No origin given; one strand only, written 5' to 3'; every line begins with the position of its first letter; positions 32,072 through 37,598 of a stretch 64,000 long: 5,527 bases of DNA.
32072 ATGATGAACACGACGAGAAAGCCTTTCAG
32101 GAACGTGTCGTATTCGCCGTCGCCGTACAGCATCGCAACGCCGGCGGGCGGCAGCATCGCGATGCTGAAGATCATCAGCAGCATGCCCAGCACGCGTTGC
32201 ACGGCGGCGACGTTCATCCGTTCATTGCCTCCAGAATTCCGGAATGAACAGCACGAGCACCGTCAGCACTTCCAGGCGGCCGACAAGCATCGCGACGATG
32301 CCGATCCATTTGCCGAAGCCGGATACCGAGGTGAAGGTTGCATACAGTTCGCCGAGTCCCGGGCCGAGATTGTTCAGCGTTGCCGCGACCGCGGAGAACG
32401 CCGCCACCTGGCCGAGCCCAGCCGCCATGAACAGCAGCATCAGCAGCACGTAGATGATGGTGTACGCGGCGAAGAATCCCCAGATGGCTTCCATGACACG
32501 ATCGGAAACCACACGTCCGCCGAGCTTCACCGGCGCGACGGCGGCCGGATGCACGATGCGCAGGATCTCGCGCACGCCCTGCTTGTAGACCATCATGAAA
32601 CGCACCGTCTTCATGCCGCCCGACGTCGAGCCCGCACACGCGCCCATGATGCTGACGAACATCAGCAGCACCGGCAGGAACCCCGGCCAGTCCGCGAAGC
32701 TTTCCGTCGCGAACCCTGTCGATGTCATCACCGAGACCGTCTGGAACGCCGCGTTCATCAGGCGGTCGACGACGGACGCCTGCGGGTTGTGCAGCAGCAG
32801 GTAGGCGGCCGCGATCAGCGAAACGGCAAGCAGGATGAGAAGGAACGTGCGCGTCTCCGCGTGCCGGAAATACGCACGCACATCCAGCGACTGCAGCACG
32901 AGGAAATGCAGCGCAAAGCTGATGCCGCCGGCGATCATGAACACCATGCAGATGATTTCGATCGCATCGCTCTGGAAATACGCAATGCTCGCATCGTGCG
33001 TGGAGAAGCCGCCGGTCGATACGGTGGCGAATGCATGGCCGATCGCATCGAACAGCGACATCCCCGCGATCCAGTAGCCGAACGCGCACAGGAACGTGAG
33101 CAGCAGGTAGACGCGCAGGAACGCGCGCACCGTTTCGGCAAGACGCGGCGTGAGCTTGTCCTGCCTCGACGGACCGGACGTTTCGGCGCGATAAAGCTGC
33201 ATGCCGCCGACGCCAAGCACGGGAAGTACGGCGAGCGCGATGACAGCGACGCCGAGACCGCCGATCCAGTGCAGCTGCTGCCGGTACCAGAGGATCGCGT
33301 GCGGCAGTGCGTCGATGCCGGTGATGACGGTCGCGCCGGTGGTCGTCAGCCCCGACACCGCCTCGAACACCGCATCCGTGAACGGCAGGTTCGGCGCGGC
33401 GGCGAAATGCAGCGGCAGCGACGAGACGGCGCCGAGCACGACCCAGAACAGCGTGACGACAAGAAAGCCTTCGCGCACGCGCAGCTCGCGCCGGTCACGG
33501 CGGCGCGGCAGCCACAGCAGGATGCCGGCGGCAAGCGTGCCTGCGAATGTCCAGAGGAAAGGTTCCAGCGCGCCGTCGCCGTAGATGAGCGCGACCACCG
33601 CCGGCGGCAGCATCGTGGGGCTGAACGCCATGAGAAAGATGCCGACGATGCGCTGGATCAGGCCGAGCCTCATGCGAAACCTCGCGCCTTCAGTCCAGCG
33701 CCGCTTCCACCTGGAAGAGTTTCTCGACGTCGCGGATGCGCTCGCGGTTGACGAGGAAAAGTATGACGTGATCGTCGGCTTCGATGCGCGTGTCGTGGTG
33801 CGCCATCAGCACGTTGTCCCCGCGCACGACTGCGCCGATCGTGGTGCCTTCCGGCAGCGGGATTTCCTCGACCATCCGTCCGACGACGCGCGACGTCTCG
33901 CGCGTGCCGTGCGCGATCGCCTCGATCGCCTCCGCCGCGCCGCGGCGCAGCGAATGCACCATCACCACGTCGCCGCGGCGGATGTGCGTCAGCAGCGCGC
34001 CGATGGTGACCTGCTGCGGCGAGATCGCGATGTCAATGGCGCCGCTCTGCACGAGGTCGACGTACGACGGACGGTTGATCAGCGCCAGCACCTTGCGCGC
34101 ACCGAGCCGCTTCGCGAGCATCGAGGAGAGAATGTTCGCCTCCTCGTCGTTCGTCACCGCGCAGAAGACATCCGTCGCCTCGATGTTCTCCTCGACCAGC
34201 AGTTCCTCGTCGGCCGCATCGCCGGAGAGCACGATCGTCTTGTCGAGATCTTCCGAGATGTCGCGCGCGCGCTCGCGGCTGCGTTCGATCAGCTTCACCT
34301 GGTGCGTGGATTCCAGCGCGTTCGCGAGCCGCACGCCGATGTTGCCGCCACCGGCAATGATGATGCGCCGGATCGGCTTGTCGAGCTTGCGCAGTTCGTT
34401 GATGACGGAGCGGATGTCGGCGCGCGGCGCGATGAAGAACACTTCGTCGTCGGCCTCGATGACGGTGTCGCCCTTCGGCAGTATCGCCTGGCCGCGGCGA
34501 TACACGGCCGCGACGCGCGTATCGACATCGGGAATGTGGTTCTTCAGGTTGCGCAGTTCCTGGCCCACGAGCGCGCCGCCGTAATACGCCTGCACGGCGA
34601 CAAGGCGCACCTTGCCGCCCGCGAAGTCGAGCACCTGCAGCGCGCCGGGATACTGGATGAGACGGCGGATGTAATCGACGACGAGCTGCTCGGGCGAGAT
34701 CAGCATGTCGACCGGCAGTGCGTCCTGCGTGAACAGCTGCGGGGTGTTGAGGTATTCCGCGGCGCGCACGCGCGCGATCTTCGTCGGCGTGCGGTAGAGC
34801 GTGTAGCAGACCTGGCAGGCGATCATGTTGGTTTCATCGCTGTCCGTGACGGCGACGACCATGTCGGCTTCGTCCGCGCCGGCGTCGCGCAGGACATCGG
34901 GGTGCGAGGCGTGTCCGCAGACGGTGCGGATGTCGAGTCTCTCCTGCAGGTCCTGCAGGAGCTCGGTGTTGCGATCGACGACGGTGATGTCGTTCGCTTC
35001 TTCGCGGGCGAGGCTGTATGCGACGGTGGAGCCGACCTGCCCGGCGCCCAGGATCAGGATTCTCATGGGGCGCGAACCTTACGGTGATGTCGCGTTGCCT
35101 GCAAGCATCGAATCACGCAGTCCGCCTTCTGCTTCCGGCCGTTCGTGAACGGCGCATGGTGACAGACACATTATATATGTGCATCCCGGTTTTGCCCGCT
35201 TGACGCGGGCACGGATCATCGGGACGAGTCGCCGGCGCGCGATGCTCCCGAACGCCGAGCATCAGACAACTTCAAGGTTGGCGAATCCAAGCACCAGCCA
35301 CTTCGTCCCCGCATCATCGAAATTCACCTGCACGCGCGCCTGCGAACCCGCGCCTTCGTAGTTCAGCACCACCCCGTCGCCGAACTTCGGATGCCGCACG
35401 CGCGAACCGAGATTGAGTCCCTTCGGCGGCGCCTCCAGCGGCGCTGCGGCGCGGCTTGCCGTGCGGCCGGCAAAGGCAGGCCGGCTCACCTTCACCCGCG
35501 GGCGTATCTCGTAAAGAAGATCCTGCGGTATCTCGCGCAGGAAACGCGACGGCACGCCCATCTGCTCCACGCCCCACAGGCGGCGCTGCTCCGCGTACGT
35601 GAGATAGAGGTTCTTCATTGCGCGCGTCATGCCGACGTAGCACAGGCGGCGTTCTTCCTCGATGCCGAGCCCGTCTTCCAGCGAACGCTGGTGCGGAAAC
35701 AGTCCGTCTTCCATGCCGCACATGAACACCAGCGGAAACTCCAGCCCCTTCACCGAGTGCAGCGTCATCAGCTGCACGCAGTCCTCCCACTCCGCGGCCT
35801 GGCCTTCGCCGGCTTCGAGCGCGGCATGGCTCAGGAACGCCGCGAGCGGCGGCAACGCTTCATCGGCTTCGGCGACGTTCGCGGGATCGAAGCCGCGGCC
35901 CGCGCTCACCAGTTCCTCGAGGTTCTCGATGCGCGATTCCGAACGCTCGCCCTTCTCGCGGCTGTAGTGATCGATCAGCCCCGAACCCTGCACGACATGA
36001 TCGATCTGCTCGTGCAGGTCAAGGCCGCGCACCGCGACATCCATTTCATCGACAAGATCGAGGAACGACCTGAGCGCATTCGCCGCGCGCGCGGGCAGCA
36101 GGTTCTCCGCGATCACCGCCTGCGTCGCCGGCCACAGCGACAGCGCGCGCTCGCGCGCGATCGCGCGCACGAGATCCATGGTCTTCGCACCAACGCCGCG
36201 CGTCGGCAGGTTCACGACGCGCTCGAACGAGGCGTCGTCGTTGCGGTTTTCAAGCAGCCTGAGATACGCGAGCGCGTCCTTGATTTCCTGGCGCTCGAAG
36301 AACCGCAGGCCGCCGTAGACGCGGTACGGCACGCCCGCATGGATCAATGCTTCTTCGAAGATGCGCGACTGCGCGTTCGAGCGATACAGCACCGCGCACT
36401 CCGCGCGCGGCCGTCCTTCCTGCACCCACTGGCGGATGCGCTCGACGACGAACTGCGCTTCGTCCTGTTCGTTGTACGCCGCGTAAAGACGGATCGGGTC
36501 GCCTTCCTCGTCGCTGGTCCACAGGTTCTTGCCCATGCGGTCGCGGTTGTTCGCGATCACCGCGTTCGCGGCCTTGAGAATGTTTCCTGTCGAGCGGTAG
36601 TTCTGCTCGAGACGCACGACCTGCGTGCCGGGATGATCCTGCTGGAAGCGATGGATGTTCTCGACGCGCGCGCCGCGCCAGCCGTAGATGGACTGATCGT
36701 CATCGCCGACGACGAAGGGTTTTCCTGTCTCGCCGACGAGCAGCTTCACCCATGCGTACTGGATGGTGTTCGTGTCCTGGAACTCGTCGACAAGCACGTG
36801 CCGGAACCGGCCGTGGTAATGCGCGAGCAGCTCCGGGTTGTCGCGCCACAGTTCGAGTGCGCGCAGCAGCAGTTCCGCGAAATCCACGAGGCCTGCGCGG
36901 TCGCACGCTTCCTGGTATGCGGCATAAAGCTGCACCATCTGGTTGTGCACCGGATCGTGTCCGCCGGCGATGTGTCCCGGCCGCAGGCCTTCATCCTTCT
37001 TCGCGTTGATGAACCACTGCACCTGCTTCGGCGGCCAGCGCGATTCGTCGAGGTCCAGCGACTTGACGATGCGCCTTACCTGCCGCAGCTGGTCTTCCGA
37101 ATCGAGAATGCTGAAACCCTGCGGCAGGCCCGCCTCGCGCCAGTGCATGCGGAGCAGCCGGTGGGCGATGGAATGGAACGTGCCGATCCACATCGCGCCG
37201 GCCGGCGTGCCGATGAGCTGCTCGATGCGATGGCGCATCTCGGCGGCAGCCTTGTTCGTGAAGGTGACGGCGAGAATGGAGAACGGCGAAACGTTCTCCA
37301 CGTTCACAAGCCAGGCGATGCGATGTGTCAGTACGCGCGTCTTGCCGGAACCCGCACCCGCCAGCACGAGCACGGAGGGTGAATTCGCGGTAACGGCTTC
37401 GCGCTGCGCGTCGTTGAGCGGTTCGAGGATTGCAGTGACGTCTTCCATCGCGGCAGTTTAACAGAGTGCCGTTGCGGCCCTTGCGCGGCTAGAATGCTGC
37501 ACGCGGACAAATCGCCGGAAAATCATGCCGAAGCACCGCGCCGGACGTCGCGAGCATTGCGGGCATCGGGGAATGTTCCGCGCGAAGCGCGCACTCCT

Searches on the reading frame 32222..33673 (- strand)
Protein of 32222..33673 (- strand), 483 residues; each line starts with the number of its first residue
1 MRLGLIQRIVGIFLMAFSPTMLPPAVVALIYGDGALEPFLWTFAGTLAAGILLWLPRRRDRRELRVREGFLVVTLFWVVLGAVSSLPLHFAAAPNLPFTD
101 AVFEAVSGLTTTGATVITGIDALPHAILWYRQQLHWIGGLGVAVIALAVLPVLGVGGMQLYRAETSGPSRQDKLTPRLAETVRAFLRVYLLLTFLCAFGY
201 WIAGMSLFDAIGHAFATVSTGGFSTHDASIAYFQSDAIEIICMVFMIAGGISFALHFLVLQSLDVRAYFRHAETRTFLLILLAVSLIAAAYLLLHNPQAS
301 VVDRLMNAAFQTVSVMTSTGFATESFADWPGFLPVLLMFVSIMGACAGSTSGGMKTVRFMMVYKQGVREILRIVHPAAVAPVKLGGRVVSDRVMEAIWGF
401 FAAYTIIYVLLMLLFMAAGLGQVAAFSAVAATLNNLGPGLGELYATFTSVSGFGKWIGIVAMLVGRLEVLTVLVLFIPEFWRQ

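Call 25: search_protein_families(library=pfam, proteins=[window:32222-33673:-], max_evalue=0.00001)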
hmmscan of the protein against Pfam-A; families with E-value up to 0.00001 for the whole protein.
window:32222-33673:- (483 aa): 1 family
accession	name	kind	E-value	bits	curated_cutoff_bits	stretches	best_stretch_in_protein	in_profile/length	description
PF02386.22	TrkH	-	1.2e-91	308.1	27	1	41-477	7-491/502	Cation transport protein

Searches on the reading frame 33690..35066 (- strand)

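Call 26: search_protein_families(library=pfam, proteins=[window:33690-35066:-], max_evalue=0.00001)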
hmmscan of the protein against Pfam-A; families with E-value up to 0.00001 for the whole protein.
window:33690-35066:- (458 aa): 12 families
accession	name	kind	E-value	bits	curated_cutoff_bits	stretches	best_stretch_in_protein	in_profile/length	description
PF02254.24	TrkA_N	-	2e-51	173.6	23.8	2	3-109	1-102/116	TrkA-N domain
PF02080.26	TrkA_C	-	2.2e-23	82.4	27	2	158-225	4-70/71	TrkA-C domain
PF01488.26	Shikimate_DH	-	1.7e-11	44.8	24.3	1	2-78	14-87/138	Shikimate / quinate 5-dehydrogenase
PF13241.12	NAD_binding_7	-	1.2e-10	42.3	22.1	0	2-87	9-82/104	Putative NAD(P)-binding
PF03807.23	F420_oxidored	-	2.5e-10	41.3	21.6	0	2-49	1-49/94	NADP oxidoreductase coenzyme F420-dependent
PF02558.23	ApbA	-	3.4e-10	40.2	22.2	0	3-42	1-38/150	Ketopantoate reductase PanE/ApbA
PF03435.24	Sacchrp_dh_NADP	-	5.7e-10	40.1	25.1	1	3-72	1-74/129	Saccharopine dehydrogenase NADP binding domain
PF13460.12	NAD_binding_10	-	4.6e-09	36.8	27.2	0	8-80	3-74/184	NAD(P)H-binding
PF00070.33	Pyr_redox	-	1.4e-08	35.5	22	0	234-272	1-40/82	Pyridine nucleotide-disulphide oxidoreductase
PF07992.20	Pyr_redox_2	-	7.2e-08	32.6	26.1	0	224-276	135-187/291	Pyridine nucleotide-disulphide oxidoreductase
PF01210.29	NAD_Gly3P_dh_N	-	2.4e-07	31.3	23.1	0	235-297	2-65/158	NAD-dependent glycerol-3-phosphate dehydrogenase N-terminus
PF01266.30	DAO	-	1.6e-06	28.4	27.9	0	2-34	1-32/353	FAD dependent oxidoreductase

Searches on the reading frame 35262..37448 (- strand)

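Call 26: search_protein_families(library=pfam, proteins=[window:35262-37448:-], max_evalue=0.00001)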
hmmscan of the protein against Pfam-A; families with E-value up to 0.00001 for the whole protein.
window:35262-37448:- (728 aa): 5 families
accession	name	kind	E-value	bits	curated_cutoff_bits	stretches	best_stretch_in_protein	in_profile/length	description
PF00580.27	UvrD-helicase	-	9.3e-91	304.7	23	1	11-273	1-271/271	UvrD/REP helicase N-terminal domain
PF13361.12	UvrD_C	-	4.5e-80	270.1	25.6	1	278-621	1-350/350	UvrD-like helicase C-terminal domain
PF13245.12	AAA_19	-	8.6e-22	78.2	25.1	1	15-256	1-132/134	AAA domain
PF13538.12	UvrD_C_2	-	2.8e-07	30.7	27.4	0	560-616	4-51/52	UvrD-like helicase C-terminal domain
PF21196.3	PcrA_UvrD_tudor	-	5.7e-07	29.7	23.9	1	681-723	2-44/48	PcrA/UvrD tudor domain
